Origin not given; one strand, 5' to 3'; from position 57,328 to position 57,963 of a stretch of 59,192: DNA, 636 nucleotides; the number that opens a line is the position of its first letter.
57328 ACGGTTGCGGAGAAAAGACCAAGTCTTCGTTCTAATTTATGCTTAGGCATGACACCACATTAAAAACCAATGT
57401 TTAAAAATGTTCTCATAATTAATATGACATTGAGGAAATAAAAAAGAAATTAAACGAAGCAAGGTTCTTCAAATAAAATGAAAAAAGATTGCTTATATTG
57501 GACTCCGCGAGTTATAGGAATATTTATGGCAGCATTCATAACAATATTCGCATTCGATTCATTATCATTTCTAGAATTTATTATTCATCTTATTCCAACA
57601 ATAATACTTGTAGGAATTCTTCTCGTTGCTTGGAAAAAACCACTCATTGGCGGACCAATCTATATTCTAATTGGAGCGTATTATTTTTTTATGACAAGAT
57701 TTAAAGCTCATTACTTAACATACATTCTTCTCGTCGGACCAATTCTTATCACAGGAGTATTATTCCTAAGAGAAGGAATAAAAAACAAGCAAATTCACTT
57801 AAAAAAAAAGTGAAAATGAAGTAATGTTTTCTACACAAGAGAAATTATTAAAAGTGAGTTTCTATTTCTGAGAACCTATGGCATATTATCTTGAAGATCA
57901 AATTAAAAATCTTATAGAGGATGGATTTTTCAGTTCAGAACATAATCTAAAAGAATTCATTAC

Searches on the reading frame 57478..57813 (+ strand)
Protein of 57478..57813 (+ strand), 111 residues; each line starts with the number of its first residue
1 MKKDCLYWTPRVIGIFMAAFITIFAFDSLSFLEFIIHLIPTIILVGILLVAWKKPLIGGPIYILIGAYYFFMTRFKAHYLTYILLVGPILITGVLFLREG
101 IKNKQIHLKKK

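Call 75: search_protein_families(library=pfam, proteins=[window:57478-57813:+], max_evalue=0.01)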
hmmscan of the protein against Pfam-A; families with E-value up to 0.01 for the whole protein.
window:57478-57813:+ (111 aa): 1 family
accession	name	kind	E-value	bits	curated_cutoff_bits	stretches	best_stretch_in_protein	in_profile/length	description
PF24709.1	DUF7670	-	3.3e-21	76.3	29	1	4-105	6-115/118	Domain of unknown function (DUF7670)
